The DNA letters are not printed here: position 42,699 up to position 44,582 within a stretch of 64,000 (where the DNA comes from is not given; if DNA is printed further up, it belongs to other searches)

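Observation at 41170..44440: AT-rich two-gene glycosyltransferase island: processive QxxRW GT2 synthase plus a 527-aa GT-B-like protein with a novel N-terminal half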

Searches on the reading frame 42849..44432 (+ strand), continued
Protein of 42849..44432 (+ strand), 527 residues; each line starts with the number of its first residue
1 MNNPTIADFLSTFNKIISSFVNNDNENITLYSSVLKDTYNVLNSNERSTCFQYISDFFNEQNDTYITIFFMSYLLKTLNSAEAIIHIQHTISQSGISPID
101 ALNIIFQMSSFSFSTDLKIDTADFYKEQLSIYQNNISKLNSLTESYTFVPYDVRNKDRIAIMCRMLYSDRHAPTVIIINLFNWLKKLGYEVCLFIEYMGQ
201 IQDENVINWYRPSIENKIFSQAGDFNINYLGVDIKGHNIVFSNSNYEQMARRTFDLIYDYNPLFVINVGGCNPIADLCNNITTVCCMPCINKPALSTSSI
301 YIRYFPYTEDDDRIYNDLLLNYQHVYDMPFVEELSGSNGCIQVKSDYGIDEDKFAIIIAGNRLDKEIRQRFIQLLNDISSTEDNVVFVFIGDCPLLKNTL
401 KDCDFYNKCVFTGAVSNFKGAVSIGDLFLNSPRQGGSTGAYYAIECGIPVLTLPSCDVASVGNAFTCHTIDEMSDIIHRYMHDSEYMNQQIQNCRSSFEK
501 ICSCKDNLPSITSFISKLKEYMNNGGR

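Call 81: search_protein_families(library=pfam, proteins=[L049:2788-3843:+, L049:5195-6241:+, L049:6238-7824:+, L049:7992-9248:+, L049:10798-11943:-, L049:11145-12731:-, L049:12700-14208:+, L049:15999-17138:+, L049:4958-6124:-, L049:2428-3771:-], max_evalue=0.0001)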
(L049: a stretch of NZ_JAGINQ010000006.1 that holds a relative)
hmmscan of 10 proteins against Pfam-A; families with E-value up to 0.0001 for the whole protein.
L049:2788-3843:+ (351 aa): 2 families
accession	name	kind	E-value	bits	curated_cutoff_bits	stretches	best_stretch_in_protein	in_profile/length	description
PF21686.3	LigD_Prim-Pol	-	7.8e-88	294.8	27.4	1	96-332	1-242/254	LigD, primase-polymerase domain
PF01896.25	DNA_primase_S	-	8.4e-05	23.4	26.8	0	195-313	1-160/163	DNA primase small subunit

L049:5195-6241:+ (348 aa): 0 families

L049:6238-7824:+ (528 aa): 2 families
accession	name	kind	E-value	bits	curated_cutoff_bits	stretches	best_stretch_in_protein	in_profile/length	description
PF03734.19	YkuD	-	1.2e-24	88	23.4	1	268-430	2-140/146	L,D-transpeptidase catalytic domain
PF01471.23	PG_binding_1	-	5e-11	43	23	1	184-240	2-57/57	Putative peptidoglycan binding domain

L049:7992-9248:+ (418 aa): 3 families
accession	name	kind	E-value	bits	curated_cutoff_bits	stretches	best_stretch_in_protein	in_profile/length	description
PF03453.22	MoeA_N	-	4.8e-42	143.8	30.8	1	12-178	1-160/160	MoeA N-terminal region (domain I and II)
PF00994.29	MoCF_biosynth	-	8.7e-31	107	26.6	1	193-323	3-139/144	Probable molybdopterin binding domain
PF03454.20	MoeA_C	-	7.7e-20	71.3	22.1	1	343-413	3-72/72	MoeA C-terminal region (domain IV)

L049:10798-11943:- (381 aa): 1 family
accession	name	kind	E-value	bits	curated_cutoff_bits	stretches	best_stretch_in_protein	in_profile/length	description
PF06844.16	DUF1244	-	6.3e-37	126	27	1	300-365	1-66/67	Protein of unknown function (DUF1244)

L049:11145-12731:- (528 aa): 3 families
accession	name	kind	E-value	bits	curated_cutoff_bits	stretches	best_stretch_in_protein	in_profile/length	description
PF10649.15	DUF2478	-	7.4e-51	172.3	22.3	1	129-285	3-159/159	Protein of unknown function (DUF2478)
PF04016.18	DUF364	-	5e-32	111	23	1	394-517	11-145/147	Putative heavy-metal chelation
PF13938.11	DUF4213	-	5.2e-17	62.3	23.5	1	292-374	1-75/75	Putative heavy-metal chelation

L049:12700-14208:+ (502 aa): 0 families

L049:15999-17138:+ (379 aa): 0 families

L049:4958-6124:- (388 aa): 2 families
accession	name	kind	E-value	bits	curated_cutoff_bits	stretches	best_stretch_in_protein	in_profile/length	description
PF00768.25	Peptidase_S11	-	2.4e-56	191.3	27.6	1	136-354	13-238/239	D-alanyl-D-alanine carboxypeptidase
PF13354.11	Beta-lactamase2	-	1e-12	48.3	22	1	142-285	6-147/214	Beta-lactamase enzyme family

L049:2428-3771:- (447 aa): 0 families

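Call 83: find_encoding_contigs(protein=P0136, flank=8000, max_places=2)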
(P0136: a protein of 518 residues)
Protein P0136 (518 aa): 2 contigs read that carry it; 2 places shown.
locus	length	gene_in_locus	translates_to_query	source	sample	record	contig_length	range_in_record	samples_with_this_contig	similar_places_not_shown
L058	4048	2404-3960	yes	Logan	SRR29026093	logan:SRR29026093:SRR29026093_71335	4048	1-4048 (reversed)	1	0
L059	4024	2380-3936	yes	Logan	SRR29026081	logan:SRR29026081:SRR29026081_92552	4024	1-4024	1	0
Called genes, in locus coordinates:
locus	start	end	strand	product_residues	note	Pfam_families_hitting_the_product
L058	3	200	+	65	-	?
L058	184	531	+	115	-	-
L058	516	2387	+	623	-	PF01973:MptE-like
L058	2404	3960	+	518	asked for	PF00534:Glycos_transf_1 (weak), PF13692:Glyco_trans_1_4 (weak)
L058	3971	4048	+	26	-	?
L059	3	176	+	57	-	?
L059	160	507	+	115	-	-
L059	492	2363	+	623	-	PF01973:MptE-like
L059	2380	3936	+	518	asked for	PF00534:Glycos_transf_1 (weak), PF13692:Glyco_trans_1_4 (weak)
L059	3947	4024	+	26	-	?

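Call 85: find_homologous_proteins(query=L058:516-2387:+, max_evalue=0.00001)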
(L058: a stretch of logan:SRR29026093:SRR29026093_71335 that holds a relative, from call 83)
Query L058:516-2387:+ (623 aa): 1788 proteins with E <= 0.00001 among 8000 candidates; the best 120 are listed.
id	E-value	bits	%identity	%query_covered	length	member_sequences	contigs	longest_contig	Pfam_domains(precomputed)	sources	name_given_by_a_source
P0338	0.0e+0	1395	100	100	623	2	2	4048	PF01973.24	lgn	-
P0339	8.0e-278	941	66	99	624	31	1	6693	PF01973.24,PF20157.5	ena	-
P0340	8.4e-235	799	58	100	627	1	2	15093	PF01973.24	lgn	-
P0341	7.0e-234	796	57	100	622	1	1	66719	PF01973.24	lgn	-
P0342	1.5e-232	792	57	100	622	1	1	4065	PF01973.24,PF20157.5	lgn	-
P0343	4.1e-230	784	57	100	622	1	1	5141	PF01973.24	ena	-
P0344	1.0e-226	772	56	99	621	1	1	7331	PF01973.24,PF20157.5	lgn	-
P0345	2.2e-225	768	56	100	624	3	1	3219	PF01973.24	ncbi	-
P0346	2.2e-224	765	55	100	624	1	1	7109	PF01973.24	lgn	-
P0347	2.0e-223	761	55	100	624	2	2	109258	PF01973.24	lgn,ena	-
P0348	3.3e-221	754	54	100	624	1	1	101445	PF01973.24,PF20157.5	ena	-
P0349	2.5e-220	751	53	100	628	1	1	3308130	PF01973.24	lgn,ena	-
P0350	1.7e-219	748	52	100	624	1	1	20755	PF01973.24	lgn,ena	-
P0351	4.0e-218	744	53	100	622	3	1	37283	PF01973.24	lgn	-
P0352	3.1e-217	741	53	100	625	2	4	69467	PF01973.24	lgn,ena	-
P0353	8.1e-217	740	54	100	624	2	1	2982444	PF01973.24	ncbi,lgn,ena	-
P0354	2.4e-215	735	53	100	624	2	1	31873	PF01973.24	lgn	-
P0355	3.7e-215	734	54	100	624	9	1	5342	PF01973.24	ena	-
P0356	4.5e-214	731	53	100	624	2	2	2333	PF01973.24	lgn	-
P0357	9.5e-213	726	53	100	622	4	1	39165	PF01973.24,PF20157.5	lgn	-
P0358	6.0e-211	720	52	100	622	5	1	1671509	PF01973.24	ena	-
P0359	9.6e-211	720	52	100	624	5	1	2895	PF01973.24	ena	-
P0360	1.2e-210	719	53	100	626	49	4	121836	PF01973.24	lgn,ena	-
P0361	6.1e-210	717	53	100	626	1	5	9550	PF01973.24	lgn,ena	-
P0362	8.1e-210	717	53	100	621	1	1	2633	PF01973.24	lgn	-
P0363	1.3e-209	716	52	100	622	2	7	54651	PF01973.24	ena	-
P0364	3.0e-209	715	51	100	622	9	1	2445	PF01973.24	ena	-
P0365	1.4e-208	712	52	100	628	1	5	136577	PF01973.24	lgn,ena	-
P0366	2.1e-208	712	52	100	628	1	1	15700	PF01973.24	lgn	-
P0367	2.6e-208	712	52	100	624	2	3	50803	PF01973.24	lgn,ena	-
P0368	3.3e-208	711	52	100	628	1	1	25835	PF01973.24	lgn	-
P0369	3.6e-208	711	52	100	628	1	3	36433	PF01973.24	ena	-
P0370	4.4e-208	711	52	100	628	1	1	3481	PF01973.24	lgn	-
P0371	4.7e-208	711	52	100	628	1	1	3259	PF01973.24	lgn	-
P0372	6.6e-208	710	52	100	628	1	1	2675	PF01973.24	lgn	-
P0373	8.1e-208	710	52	100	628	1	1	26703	PF01973.24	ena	-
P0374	8.3e-208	710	52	100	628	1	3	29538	PF01973.24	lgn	-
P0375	9.2e-208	710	52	100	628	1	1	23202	PF01973.24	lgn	-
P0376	9.6e-208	710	52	100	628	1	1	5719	PF01973.24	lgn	-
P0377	9.9e-208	710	52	100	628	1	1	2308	PF01973.24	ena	-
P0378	1.1e-207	709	52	100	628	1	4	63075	PF01973.24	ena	-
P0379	1.2e-207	709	52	100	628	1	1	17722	PF01973.24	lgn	-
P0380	1.3e-207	709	52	100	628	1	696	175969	PF01973.24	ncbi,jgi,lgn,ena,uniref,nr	ncbi:motility associated factor glycosyltransferase family protein [Roseburia inulinivorans]|jgi:hyp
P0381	1.3e-207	709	52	100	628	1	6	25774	PF01973.24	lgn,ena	-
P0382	1.4e-207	709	52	100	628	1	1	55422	PF01973.24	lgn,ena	-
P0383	1.6e-207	709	52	100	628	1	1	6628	PF01973.24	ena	-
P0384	1.6e-207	709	52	100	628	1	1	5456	PF01973.24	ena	-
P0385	1.7e-207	709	52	100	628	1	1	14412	PF01973.24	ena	-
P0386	2.5e-207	708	52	100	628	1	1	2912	PF01973.24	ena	-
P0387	3.4e-207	708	52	100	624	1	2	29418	PF01973.24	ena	-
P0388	3.5e-207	708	52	100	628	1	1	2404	PF01973.24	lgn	-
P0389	4.1e-207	708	52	100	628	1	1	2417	PF01973.24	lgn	-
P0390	4.3e-207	708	52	100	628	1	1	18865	PF01973.24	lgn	-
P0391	4.6e-207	707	52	100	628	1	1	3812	PF01973.24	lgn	-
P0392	5.5e-207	707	52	100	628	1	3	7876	PF01973.24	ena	-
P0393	6.9e-207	707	52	100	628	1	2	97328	PF01973.24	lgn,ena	-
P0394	7.4e-207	707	52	100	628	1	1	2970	PF01973.24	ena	-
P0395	7.8e-207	707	52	100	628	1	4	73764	PF01973.24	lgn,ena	-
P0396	1.1e-206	706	52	100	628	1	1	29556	PF01973.24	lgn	-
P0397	1.1e-206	706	52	100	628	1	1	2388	PF01973.24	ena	-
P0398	1.6e-206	706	53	98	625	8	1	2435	PF01973.24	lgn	-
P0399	4.3e-206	704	52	100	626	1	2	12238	PF01973.24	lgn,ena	-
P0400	4.6e-206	704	52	100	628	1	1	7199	PF01973.24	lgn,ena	-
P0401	1.5e-205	702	52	100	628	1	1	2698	PF01973.24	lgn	-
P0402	5.8e-205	700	51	100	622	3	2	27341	PF01973.24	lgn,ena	-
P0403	1.5e-204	699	52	100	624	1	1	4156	PF01973.24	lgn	-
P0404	4.3e-204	698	52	100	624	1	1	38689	PF01973.24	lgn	-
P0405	1.5e-203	696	52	100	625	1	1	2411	PF01973.24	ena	-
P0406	3.6e-203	695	52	100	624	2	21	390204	PF01973.24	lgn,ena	-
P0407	4.3e-203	694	52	100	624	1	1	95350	PF01973.24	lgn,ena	-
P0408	6.3e-203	694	52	100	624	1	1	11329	PF01973.24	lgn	-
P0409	9.9e-203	693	51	100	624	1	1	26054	PF01973.24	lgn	-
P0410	1.7e-202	692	52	100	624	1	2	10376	PF01973.24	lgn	-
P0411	4.7e-202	691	51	100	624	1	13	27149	PF01973.24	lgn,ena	-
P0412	1.6e-201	689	51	100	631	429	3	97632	PF01973.24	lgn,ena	-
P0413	1.9e-201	689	51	100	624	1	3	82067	PF01973.24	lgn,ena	-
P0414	2.4e-201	689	51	100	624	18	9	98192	PF01973.24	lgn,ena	-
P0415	4.2e-200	684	51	100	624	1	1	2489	PF01973.24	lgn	-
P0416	2.0e-199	682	51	100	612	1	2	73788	PF01973.24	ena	-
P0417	1.7e-197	676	50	100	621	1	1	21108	PF01973.24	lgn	-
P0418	1.1e-189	650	53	89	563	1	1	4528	PF01973.24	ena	-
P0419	1.8e-183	630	55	83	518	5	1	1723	PF01973.24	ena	-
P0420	2.1e-174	600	46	99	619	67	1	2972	PF01973.24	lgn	-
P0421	2.6e-173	596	47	100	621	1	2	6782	PF01973.24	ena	-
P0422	6.2e-168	578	47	98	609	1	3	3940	PF01973.24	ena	-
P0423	1.3e-167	577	45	100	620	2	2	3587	PF01973.24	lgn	-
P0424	1.1e-165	571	45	98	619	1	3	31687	PF01973.24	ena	-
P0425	2.7e-163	563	46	99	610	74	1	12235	PF01973.24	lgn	-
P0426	2.6e-162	560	46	99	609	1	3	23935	PF01973.24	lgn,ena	-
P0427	5.9e-162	558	46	99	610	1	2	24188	PF01973.24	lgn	-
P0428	1.8e-161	557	46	99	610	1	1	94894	PF01973.24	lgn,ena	-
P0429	6.0e-161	555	45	98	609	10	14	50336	PF01973.24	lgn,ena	-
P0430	7.6e-161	555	46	99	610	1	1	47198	PF01973.24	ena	-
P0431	1.2e-160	554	46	99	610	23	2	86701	PF01973.24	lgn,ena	-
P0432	1.2e-160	554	46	99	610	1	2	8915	PF01973.24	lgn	-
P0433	1.7e-160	554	46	99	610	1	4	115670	PF01973.24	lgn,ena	-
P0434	3.6e-160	553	45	99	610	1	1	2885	PF01973.24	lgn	-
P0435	2.5e-158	546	54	75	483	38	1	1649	PF01973.24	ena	-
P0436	3.2e-158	546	45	99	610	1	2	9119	PF01973.24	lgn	-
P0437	4.8e-158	546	45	99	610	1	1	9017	PF01973.24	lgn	-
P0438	2.3e-157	543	45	99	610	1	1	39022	PF01973.24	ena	-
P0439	6.6e-155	535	57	69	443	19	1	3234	PF01973.24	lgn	-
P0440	1.0e-154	535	42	99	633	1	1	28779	PF01973.24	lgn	-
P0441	5.3e-154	532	56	70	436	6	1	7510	PF01973.24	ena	-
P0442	9.6e-152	525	42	100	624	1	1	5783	PF01973.24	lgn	-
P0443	4.8e-149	516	42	100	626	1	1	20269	PF01973.24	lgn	-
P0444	6.1e-149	515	41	100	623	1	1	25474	PF01973.24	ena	-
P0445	1.0e-148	515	42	99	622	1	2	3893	PF01973.24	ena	-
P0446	1.4e-146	508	40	99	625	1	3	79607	PF01973.24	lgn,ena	-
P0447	3.3e-145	503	41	100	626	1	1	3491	PF01973.24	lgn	-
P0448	1.2e-144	501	41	99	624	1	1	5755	PF01973.24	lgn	-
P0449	4.9e-144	499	42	100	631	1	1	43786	PF01973.24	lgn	-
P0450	1.9e-143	497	40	98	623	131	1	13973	PF01973.24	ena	-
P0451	1.1e-141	492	56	64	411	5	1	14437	PF01973.24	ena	-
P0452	4.1e-141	490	48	78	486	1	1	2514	PF01973.24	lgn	-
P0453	4.7e-141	489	41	97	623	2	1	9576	PF01973.24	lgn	-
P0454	5.6e-141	489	40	97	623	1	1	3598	PF01973.24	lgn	-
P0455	1.1e-140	488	41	99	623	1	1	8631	PF01973.24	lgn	-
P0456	2.5e-140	487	39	99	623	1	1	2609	PF01973.24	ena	-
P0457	2.7e-140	487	40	97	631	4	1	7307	PF01973.24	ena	-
